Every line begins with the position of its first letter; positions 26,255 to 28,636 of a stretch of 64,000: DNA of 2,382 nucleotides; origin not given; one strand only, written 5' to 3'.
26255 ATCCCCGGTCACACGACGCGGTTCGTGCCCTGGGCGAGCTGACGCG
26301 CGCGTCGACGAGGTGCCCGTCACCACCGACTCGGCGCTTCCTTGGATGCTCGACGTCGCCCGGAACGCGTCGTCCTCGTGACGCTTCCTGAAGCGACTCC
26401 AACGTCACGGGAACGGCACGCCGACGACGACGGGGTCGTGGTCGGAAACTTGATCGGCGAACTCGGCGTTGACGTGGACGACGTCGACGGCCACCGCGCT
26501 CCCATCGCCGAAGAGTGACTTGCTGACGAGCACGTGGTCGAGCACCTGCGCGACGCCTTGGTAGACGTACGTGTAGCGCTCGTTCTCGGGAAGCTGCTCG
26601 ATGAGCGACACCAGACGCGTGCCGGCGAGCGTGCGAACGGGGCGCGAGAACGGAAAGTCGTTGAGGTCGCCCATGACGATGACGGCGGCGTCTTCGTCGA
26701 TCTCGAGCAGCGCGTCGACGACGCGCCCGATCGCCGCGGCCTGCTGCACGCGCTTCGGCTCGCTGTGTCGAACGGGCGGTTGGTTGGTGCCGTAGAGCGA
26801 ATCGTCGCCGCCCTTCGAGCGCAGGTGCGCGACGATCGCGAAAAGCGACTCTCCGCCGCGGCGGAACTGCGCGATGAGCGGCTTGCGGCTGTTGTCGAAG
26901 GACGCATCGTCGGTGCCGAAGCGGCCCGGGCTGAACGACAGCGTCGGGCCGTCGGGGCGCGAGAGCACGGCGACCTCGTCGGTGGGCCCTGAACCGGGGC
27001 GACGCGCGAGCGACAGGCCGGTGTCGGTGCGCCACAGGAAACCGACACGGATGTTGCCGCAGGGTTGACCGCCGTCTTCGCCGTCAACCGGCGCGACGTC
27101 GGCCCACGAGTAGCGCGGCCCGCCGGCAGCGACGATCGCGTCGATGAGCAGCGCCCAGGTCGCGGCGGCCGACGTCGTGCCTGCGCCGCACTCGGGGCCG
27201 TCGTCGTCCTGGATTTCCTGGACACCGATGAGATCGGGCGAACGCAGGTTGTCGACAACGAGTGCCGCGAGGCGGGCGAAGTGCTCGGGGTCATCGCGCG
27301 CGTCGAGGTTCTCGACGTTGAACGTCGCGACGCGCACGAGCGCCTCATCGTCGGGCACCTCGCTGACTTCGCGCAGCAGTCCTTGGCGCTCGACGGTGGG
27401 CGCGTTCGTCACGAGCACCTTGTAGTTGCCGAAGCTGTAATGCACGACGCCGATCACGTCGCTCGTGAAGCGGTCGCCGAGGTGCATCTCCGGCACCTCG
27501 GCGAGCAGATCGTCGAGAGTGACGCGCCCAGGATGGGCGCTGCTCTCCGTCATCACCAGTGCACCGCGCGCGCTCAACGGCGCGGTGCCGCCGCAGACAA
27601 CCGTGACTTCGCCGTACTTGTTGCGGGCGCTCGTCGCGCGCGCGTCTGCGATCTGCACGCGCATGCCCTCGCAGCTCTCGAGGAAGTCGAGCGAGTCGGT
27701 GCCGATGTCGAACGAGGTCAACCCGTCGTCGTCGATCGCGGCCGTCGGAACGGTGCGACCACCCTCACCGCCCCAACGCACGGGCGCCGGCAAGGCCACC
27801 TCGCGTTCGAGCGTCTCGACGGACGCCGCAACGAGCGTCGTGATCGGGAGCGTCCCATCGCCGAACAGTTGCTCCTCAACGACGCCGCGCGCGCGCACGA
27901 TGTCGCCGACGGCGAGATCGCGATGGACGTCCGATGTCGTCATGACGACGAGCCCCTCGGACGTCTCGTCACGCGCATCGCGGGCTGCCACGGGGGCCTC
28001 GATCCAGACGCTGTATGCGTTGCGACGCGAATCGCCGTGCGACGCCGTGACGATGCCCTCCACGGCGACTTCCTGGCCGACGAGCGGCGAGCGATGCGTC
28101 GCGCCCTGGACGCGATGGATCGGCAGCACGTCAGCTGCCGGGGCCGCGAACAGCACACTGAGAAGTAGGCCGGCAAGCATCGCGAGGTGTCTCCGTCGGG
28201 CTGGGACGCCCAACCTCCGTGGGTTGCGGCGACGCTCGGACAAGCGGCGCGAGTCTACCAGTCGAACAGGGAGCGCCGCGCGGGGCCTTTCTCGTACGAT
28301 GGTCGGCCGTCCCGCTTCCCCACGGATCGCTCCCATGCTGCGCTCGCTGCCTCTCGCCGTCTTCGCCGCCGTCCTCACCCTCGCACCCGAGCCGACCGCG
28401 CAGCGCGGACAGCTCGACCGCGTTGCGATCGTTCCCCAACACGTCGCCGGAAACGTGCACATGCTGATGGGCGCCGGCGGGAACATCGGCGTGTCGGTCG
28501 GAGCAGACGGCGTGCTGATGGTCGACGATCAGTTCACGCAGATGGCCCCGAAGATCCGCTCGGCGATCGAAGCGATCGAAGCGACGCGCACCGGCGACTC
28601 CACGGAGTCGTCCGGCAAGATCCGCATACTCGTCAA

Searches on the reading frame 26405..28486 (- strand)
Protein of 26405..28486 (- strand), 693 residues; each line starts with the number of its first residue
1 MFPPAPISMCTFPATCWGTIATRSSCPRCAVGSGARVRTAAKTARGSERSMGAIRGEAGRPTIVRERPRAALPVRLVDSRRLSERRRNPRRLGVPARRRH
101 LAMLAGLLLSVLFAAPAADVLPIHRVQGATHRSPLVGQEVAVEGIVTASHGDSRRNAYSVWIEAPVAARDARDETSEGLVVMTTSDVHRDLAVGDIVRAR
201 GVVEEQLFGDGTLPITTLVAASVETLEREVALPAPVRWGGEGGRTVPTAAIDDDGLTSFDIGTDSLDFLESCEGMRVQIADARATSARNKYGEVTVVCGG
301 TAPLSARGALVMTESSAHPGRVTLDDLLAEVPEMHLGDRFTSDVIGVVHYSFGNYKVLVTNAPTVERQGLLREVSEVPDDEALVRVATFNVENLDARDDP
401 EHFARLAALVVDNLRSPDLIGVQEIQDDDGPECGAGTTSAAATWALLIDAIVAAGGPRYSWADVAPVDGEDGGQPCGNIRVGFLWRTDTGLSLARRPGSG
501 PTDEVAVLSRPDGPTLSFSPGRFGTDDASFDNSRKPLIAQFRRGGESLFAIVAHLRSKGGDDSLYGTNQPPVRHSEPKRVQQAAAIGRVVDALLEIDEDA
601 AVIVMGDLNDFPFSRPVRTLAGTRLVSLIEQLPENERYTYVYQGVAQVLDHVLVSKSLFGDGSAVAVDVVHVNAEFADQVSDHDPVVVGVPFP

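Call 28: search_protein_families(library=pfam, proteins=[window:26405-28486:-], max_evalue=0.001)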
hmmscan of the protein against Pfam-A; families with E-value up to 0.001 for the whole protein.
window:26405-28486:- (693 aa): 3 families
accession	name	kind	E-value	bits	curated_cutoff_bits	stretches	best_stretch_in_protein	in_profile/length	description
PF03372.29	Exo_endo_phos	-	1.9e-19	70.7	24.5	1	387-683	1-225/225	Endonuclease/Exonuclease/phosphatase family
PF19580.5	Exo_endo_phos_3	-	2.6e-12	46.8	27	1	536-661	132-255/311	Endonuclease/Exonuclease/phosphatase family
PF13567.11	DUF4131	-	0.00071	19.7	31.6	0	95-203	27-130/165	Domain of unknown function (DUF4131)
